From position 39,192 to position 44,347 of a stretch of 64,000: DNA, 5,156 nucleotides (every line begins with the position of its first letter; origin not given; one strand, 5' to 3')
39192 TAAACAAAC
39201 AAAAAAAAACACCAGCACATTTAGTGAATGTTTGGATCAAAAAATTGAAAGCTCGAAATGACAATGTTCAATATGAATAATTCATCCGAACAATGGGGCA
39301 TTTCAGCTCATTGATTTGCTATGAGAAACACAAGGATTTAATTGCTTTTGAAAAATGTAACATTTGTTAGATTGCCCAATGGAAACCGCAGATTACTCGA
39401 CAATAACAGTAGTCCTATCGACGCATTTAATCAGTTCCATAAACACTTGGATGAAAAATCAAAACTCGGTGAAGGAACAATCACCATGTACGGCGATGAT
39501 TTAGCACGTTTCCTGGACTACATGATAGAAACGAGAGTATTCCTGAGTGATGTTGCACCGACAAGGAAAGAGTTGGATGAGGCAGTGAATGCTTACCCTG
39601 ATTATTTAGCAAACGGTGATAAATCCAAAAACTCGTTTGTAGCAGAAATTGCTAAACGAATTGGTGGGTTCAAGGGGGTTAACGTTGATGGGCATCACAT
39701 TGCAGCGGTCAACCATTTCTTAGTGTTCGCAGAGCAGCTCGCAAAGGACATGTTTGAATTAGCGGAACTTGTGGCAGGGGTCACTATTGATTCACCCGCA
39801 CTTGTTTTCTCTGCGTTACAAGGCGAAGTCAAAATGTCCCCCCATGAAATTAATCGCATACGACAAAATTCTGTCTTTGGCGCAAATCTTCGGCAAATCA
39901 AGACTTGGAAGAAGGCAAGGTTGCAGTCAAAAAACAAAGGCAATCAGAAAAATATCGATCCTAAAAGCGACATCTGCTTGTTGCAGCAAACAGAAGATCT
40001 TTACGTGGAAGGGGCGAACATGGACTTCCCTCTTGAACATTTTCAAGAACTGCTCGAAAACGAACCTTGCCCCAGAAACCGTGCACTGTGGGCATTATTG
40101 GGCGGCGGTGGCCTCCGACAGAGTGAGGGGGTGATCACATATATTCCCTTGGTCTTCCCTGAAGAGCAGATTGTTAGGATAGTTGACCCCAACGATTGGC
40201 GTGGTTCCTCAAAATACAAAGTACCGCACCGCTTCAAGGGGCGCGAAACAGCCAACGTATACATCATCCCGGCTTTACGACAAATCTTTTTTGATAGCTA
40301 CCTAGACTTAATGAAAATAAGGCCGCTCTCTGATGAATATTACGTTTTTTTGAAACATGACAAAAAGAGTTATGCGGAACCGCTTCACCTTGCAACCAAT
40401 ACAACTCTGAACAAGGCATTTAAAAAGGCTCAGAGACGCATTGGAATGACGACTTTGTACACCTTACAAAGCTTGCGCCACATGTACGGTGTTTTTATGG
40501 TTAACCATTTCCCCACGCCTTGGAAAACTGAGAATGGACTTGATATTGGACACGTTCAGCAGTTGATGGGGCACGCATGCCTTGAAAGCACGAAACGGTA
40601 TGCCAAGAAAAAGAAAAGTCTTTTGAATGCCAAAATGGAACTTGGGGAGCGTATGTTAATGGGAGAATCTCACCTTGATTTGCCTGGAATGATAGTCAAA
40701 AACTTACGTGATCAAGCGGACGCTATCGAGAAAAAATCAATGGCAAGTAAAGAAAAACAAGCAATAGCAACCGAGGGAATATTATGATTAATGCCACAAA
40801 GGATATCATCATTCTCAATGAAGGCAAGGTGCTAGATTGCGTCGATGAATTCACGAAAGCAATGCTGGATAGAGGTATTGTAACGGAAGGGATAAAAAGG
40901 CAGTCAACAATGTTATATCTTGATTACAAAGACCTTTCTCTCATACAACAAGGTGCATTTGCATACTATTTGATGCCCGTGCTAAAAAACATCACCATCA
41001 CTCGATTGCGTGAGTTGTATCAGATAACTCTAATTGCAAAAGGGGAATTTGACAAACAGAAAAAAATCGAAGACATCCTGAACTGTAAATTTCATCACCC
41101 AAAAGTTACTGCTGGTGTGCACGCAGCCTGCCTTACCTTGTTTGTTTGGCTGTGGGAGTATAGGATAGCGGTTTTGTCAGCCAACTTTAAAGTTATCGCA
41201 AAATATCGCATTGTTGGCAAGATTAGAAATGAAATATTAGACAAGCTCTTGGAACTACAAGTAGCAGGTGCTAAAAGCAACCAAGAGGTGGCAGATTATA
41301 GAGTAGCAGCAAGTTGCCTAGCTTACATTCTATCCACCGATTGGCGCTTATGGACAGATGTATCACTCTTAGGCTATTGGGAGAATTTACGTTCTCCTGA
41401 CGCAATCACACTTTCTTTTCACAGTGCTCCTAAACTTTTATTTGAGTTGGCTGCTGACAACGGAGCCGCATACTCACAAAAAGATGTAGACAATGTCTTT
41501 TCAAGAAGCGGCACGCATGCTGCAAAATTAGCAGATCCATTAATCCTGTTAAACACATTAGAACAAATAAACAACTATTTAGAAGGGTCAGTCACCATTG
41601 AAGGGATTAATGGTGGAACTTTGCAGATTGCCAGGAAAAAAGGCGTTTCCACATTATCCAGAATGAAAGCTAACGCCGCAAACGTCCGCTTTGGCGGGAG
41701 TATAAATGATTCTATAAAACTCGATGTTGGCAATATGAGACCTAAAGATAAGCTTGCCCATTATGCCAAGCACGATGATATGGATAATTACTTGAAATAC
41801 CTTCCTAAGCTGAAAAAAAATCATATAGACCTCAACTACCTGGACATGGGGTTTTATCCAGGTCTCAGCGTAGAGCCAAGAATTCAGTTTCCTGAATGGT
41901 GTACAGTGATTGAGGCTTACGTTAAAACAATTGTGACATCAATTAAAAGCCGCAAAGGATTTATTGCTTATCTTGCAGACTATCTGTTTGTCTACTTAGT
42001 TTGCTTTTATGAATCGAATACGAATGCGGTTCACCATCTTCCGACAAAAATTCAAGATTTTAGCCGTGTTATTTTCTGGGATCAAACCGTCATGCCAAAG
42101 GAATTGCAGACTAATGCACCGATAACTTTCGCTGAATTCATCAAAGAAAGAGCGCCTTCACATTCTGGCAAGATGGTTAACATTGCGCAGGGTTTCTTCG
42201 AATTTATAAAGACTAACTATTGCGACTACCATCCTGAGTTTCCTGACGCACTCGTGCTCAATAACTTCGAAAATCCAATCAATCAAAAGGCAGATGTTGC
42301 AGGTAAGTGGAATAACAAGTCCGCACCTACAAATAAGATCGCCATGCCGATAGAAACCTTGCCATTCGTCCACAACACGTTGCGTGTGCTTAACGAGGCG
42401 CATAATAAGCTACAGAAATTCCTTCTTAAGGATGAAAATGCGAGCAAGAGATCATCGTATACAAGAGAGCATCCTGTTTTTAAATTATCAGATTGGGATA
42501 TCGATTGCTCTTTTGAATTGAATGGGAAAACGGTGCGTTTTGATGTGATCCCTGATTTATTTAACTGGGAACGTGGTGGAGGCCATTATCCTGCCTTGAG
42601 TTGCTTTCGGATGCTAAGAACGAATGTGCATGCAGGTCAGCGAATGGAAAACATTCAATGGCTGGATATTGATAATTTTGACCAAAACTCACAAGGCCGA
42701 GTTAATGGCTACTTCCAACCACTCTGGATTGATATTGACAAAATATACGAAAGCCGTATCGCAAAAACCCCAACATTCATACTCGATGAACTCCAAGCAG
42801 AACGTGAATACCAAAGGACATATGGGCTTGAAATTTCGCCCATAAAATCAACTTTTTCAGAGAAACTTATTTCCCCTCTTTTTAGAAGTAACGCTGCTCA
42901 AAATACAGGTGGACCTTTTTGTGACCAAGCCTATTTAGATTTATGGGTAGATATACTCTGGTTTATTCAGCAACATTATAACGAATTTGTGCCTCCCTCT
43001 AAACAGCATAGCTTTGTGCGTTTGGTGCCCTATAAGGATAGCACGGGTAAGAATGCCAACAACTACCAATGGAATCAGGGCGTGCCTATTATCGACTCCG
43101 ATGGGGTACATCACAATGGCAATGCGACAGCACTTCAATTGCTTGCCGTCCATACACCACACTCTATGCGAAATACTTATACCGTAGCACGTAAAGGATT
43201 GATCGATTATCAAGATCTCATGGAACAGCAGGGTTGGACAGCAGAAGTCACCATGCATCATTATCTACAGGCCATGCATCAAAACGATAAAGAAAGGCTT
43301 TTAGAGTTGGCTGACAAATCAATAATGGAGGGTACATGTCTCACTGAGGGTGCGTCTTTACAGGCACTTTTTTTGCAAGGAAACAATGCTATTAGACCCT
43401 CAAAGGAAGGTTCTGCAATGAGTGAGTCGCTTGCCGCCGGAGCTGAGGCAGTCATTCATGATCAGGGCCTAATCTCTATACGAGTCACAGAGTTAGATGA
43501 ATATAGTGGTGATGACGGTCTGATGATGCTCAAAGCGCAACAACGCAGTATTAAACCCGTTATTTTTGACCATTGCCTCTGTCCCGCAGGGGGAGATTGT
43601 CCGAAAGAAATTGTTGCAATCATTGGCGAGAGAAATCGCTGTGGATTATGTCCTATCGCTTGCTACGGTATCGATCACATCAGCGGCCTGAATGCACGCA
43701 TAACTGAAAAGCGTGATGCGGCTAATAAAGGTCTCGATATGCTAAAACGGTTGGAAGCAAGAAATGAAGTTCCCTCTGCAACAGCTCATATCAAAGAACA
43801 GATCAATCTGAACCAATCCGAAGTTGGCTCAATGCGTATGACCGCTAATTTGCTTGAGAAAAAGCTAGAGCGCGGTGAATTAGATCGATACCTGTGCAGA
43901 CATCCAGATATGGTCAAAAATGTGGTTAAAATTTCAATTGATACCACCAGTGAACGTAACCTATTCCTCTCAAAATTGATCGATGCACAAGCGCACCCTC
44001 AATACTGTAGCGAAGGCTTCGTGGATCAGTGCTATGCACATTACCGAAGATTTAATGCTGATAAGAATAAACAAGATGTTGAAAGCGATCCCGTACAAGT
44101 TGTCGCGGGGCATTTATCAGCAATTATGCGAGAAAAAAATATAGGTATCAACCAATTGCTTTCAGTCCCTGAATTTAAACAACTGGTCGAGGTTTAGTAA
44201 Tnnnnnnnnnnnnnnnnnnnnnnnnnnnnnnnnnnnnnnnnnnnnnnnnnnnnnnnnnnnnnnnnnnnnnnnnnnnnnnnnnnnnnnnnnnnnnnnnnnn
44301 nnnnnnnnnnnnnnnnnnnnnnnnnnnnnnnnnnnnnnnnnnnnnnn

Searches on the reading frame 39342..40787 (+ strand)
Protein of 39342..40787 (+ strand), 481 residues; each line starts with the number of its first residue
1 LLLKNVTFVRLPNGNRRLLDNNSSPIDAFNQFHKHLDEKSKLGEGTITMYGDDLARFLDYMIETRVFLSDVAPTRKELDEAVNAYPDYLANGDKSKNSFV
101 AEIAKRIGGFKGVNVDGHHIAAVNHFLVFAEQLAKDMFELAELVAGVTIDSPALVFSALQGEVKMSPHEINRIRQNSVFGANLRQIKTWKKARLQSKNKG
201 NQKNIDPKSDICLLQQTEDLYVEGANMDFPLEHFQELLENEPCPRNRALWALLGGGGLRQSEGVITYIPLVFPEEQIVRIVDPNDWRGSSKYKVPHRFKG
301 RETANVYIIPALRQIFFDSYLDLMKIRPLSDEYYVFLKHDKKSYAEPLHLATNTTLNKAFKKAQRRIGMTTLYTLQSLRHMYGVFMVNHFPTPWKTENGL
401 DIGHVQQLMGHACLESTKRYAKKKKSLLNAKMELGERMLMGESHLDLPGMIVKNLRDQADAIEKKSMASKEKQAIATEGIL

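Call 12: search_protein_families(library=pfam, proteins=[window:39342-40787:+], max_evalue=0.001)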
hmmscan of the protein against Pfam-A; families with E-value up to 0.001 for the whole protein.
window:39342-40787:+ (481 aa): 1 family
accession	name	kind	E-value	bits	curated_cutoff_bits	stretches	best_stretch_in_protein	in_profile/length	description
PF00589.27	Phage_integrase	-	1.2e-07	32.1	27.1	1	245-425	23-170/172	Phage integrase family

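Call 24: search_protein_families(library=ncbifam, proteins=[window:39342-40787:+], max_evalue=0.01)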
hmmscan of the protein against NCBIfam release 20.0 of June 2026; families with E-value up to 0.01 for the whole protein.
window:39342-40787:+ (481 aa): 8 families
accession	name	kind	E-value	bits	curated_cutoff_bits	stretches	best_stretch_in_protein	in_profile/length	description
NF040815.2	recomb_XerA_Arch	equivalog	1.7e-08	34.4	220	1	352-426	192-257/263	site-specific tyrosine recombinase/integron integrase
NF040693.1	recomb_GmtY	equivalog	3e-08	33.3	340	1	316-431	332-440/441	gamma-mobile-trio recombinase GmtY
TIGR02224.1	recomb_XerC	equivalog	7e-08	32.2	335.15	1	245-426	129-280/295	tyrosine recombinase XerC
TIGR02225.1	recomb_XerD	equivalog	8.8e-07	28.5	329.6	1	356-430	216-281/290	site-specific tyrosine recombinase XerD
TIGR02249.1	integrase_gron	subfamily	3.2e-05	23.4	265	1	338-421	224-298/315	integron integrase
NF001399.0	PRK00283.1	subfamily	4.8e-05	22.8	279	0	244-428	134-288/300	tyrosine recombinase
NF011946.0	PRK15417.1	equivalog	0.0023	17.1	435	1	347-423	248-315/337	integron integrase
NF002331.0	PRK01287.1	subfamily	0.0039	16.2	371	0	396-422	285-311/365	site-specific tyrosine recombinase XerC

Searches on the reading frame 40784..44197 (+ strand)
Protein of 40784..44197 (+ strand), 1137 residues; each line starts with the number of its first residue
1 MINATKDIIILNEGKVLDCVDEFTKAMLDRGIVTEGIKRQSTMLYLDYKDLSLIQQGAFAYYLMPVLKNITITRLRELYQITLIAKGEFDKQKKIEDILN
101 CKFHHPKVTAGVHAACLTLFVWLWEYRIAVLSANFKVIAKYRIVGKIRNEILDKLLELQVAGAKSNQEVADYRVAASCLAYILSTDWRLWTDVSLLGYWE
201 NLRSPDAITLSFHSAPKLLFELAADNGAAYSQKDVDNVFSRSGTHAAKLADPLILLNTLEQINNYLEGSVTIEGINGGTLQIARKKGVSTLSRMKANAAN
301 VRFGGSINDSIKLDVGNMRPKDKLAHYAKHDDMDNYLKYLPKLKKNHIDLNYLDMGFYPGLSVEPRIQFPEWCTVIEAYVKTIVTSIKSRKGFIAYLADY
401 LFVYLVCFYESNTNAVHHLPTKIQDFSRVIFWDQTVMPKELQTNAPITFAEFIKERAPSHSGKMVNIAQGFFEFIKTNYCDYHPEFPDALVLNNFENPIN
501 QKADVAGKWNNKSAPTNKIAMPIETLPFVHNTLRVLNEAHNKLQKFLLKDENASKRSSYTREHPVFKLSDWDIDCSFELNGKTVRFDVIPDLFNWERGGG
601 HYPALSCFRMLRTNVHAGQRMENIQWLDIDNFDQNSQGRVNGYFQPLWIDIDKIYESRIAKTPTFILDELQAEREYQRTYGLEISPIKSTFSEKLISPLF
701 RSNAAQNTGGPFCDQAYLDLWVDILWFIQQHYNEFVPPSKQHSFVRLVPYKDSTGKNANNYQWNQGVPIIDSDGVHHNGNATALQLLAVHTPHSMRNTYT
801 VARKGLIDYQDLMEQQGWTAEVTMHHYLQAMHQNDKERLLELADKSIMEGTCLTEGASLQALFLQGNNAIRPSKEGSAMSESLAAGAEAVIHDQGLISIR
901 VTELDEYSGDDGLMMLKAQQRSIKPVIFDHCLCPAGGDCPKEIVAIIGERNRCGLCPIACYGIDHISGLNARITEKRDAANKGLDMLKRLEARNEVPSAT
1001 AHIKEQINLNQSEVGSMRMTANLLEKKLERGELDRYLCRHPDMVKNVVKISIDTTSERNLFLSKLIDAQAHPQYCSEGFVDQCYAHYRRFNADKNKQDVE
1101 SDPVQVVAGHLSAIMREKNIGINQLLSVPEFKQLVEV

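Call 12: search_protein_families(library=pfam, proteins=[window:40784-44197:+], max_evalue=0.001)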
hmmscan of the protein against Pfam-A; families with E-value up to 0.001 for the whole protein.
window:40784-44197:+ (1137 aa): 0 families

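Call 22: search_protein_families(library=padloc, proteins=[window:40784-44197:+], max_evalue=0.001)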
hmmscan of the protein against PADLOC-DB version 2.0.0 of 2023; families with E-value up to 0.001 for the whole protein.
window:40784-44197:+ (1137 aa): 0 families

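Call 24: search_protein_families(library=ncbifam, proteins=[window:40784-44197:+], max_evalue=0.01)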
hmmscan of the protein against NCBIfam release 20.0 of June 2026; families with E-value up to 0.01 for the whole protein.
window:40784-44197:+ (1137 aa): 0 families

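Call 77: search_solved_structures(query=window:40784-44197:+, max_evalue=0.1)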
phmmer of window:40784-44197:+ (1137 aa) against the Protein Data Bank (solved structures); distinct sequences matched with E-value up to 0.1: 0.

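Call 78: search_dna_similar(query=window:40784-44197:+, collection=plasmids, mode=protein, max_evalue=1e-10, max_rows=10)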
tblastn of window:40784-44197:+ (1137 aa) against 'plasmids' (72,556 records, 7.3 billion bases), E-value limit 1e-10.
No match.
